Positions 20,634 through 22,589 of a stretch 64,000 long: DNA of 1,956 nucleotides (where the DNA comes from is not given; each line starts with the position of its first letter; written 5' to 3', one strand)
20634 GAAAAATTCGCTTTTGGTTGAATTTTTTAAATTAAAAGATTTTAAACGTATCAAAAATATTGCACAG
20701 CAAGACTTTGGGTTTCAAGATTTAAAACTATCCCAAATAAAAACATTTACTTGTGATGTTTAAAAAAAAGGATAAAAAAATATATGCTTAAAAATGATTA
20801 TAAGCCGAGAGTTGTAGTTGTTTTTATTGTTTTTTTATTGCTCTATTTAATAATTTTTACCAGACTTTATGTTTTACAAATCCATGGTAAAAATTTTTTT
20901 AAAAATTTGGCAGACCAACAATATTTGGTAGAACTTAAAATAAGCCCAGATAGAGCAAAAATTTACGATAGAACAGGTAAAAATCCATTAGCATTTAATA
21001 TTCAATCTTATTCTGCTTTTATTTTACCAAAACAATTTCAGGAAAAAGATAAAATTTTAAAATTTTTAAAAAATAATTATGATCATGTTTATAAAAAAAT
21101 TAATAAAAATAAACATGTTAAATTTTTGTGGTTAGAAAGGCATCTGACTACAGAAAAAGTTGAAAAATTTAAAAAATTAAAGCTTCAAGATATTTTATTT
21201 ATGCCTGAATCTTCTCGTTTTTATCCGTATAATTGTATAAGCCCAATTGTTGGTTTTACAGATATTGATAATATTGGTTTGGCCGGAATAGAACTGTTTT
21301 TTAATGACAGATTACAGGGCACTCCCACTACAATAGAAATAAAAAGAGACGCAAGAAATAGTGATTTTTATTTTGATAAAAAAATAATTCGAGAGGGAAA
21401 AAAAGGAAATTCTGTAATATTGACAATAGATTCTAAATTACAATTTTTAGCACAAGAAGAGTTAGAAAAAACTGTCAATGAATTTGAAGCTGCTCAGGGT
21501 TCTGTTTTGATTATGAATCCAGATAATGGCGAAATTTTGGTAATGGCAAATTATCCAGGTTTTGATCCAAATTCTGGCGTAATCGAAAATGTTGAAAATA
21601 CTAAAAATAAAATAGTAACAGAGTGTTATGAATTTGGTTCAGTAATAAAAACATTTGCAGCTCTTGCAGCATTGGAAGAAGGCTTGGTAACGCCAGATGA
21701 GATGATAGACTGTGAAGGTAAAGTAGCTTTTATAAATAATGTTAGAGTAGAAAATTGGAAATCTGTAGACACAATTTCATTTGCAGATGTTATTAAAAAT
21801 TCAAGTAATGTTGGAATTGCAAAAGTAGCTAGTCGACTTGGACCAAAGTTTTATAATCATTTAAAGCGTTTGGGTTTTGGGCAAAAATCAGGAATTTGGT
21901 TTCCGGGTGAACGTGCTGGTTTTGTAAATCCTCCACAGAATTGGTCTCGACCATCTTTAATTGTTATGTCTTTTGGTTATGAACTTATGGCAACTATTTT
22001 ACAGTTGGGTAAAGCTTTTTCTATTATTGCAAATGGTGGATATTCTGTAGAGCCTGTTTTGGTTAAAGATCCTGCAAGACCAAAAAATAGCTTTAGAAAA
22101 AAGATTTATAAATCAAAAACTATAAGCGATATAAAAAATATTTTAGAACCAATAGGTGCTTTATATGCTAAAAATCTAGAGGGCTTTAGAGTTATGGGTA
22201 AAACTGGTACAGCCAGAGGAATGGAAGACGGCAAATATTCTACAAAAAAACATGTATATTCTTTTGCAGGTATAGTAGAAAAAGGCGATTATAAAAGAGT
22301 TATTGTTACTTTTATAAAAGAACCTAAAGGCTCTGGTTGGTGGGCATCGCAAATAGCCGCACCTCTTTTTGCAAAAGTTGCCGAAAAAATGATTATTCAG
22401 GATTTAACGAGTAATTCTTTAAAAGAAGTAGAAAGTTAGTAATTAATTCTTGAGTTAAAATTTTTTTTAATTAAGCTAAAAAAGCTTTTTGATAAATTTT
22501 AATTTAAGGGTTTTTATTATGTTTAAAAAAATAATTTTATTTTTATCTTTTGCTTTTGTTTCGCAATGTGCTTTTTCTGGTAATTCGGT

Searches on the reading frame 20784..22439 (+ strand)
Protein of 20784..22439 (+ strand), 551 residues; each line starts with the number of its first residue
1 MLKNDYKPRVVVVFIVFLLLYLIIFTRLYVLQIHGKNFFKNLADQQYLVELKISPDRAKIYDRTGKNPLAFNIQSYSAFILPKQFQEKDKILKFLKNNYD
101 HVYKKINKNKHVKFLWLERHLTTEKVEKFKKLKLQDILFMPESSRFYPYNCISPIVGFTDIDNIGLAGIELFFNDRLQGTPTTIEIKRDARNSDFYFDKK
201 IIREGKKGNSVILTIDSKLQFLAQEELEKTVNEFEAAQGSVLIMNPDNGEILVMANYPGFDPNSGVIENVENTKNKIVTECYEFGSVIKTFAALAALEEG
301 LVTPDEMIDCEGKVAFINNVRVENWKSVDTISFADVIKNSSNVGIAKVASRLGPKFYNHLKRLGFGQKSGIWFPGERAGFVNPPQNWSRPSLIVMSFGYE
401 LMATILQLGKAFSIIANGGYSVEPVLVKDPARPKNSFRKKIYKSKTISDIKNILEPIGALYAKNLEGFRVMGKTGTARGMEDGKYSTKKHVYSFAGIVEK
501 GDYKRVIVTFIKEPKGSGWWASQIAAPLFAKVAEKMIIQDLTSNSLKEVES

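Call 77: search_protein_families(library=pfam, proteins=[window:20784-22439:+], max_evalue=0.00001)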
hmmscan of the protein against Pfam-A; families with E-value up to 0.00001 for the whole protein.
window:20784-22439:+ (551 aa): 2 families
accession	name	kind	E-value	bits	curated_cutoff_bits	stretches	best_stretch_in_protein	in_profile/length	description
PF00905.27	Transpeptidase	-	5e-54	184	22.1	1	239-533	1-298/299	Penicillin binding protein transpeptidase domain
PF03717.20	PBP_dimer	-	4.5e-14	53.7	24.4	1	53-192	2-173/180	Penicillin-binding Protein dimerisation domain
